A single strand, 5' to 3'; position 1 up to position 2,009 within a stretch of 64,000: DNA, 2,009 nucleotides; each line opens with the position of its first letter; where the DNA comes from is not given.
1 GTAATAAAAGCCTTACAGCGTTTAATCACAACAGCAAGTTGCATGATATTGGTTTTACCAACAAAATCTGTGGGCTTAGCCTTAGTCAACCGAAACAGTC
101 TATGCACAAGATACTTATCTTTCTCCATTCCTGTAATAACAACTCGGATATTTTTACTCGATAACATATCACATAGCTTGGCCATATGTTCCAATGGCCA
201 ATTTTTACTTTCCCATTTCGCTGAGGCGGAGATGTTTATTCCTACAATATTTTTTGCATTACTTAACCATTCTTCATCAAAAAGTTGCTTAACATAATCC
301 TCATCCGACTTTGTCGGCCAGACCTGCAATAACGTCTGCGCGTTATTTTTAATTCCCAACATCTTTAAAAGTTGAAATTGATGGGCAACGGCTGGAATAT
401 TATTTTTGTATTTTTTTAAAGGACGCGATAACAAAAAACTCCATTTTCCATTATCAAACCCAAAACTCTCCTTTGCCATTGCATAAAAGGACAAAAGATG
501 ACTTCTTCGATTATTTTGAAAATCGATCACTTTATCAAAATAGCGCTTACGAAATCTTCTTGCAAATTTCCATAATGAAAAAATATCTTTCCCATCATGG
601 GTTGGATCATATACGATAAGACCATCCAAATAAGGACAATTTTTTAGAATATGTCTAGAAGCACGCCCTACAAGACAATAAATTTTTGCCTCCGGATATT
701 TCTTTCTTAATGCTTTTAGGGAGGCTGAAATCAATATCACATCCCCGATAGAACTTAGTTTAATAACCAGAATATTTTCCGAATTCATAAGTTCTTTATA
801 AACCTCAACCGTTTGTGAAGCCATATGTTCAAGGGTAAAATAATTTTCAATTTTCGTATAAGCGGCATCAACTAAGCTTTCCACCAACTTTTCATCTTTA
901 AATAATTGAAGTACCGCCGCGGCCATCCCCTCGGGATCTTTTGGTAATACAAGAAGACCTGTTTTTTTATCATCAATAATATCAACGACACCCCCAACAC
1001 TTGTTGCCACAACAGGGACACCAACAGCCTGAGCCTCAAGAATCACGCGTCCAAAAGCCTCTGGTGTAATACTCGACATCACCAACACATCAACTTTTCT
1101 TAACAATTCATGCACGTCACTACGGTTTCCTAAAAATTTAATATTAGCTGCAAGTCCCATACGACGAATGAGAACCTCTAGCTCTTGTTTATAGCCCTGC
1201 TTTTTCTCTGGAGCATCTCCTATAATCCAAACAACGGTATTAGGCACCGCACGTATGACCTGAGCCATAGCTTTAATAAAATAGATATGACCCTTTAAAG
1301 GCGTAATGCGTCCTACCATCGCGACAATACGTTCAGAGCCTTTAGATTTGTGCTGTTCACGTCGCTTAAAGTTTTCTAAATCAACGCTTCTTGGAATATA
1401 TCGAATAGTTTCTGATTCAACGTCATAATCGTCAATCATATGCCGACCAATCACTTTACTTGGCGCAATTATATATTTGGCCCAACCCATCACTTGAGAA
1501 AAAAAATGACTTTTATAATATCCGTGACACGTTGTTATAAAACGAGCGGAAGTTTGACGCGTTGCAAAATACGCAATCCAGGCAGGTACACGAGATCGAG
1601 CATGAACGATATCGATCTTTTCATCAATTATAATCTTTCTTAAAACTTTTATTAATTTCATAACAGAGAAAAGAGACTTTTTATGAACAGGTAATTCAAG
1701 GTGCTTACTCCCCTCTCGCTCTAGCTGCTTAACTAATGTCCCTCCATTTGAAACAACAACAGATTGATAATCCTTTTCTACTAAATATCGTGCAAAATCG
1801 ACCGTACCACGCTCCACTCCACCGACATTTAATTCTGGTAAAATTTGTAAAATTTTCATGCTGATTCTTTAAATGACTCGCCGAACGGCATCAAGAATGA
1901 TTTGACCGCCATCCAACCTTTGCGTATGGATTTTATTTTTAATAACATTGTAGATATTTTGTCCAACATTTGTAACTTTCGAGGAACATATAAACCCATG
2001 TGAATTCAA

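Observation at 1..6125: Lipid A/core LPS block with two apparent gene fusions: GT4-GT9 glycosyltransferase and LpxL-ELM1(DUF1022)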

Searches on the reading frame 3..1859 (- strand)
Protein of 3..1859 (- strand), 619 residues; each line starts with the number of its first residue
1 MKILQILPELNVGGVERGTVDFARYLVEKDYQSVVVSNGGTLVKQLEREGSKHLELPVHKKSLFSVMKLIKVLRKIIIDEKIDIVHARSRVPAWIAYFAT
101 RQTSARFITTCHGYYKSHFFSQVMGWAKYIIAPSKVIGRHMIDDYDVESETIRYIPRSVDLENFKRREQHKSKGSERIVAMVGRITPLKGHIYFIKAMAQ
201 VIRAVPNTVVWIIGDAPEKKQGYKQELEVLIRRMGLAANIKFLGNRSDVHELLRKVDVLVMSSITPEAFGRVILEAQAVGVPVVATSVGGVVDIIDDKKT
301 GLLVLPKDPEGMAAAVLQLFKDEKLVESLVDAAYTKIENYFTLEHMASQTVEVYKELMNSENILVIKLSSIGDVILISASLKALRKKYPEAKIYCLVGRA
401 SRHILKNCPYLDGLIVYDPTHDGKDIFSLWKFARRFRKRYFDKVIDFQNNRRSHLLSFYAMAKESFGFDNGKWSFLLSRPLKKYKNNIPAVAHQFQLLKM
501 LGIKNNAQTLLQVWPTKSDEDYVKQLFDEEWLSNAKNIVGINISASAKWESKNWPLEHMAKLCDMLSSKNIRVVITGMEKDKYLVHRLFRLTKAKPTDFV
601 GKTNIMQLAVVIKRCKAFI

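Call 4: search_protein_families(library=pfam, proteins=[window:3-1859:-], max_evalue=0.01)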
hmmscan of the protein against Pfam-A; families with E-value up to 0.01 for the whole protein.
window:3-1859:- (619 aa): 10 families
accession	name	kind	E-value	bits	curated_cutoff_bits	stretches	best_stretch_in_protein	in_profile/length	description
PF00534.26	Glycos_transf_1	-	9.8e-43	146.1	26.4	1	165-334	4-170/172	Glycosyl transferases group 1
PF13692.12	Glyco_trans_1_4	-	3.4e-36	125.1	27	1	177-322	2-142/142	Glycosyl transferases group 1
PF13439.12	Glyco_transf_4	-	6e-25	88.7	28.5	1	12-162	1-169/170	Glycosyltransferase Family 4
PF01075.23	Glyco_transf_9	-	2.9e-19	69.8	22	1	430-619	2-188/247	Glycosyltransferase family 9 (heptosyltransferase)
PF20706.3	GT4-conflict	-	4.7e-13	49.3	26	1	166-339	187-357/385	Family 4 Glycosyltransferase in conflict systems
PF13579.12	Glyco_trans_4_4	-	4.6e-11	43.7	29.7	1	13-156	1-156/158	Glycosyl transferase 4-like domain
PF13477.12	Glyco_trans_4_2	-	1e-08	35.9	23.4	1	20-122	14-119/139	Glycosyl transferase 4-like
PF13524.12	Glyco_trans_1_2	-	0.0011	19.3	25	1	248-350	39-142/144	Glycosyl transferase-like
PF08288.18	PIGA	-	0.0014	19.6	27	1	60-91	29-60/90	PIGA (GPI anchor biosynthesis)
PF13407.12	Peripla_BP_4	-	0.0074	16.3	35.1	0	253-321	53-115/258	Periplasmic binding protein domain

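Call 5: search_protein_families(library=ncbifam, proteins=[window:3-1859:-], max_evalue=0.01)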
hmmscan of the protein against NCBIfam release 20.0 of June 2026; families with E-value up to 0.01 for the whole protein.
window:3-1859:- (619 aa): 42 families (the best 25 are shown)
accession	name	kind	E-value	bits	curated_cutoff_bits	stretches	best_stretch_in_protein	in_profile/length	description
NF041876.1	EPS_EpsE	equivalog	2.7e-43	148.7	400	1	24-348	56-387/389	exopolysaccharide biosynthesis GT4 family glycosyltransferase EpsE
TIGR03088.1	stp2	hypoth_equivalog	3.9e-41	141.3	409.05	1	3-357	4-373/374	TIGR03088 family PEP-CTERM/XrtA system glycosyltransferase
NF038011.1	PelF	equivalog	7.1e-38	130.9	100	1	147-354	277-489/489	GT4 family glycosyltransferase PelF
TIGR03999.1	thiol_BshA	equivalog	1.8e-36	125.8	273.7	1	57-358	61-374/375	N-acetyl-alpha-D-glucosaminyl L-malate synthase BshA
TIGR03449.1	mycothiol_MshA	equivalog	6.6e-32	110.9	462.5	1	122-358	160-404/406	D-inositol-3-phosphate glycosyltransferase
TIGR02149.1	glgA_Coryne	subfamily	1.4e-27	96.8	302.4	1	124-357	142-390/391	glycogen synthase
TIGR02195.1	heptsyl_trn_II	equivalog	3.9e-23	82.1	134.6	1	362-618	1-260/339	lipopolysaccharide heptosyltransferase II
NF050056.1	ProtGlycPglH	equivalog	3.5e-22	79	600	1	1-357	1-353/354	GalNAc-alpha-(1->4)-GalNAc-alpha-(1->3)-diNAcBac-PP-undecaprenol alpha-1,4-N-acetyl-D-galactosaminyltransferase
TIGR04047.1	MSMEG_0565_glyc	hypoth_equivalog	2.7e-21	76.1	259.85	1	69-356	75-373/373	MSMEG_0565 family glycosyltransferase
NF047684.1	TeichurnBiosyTuaC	equivalog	5.6e-21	74.9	550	1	100-358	128-390/391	teichuronic acid biosynthesis protein TuaC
TIGR02201.1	heptsyl_trn_III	equivalog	3.5e-20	72.3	170.2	1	363-619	2-265/344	putative lipopolysaccharide heptosyltransferase III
NF050063.1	ProtGlycPglJ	equivalog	9e-19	67.9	500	1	117-341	135-351/363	N-acetylgalactosamine-N,N'-diacetylbacillosaminyl-diphospho-undecaprenol 4-alpha-N-acetylgalactosaminyltransferase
NF038229.1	Glyco4_Geo_Pelo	equivalog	1.7e-18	66.8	400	1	121-358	104-337/338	GPMC system family 4 glycosyltransferase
TIGR04157.1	glyco_rSAM_CFB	subfamily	8.3e-18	64.6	400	1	123-354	166-406/406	TIGR04157 family glycosyltransferase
TIGR04063.1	stp3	hypoth_equivalog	1.5e-17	63.6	442.05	1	147-358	177-396/397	TIGR04063 family PEP-CTERM/XrtA system glycosyltransferase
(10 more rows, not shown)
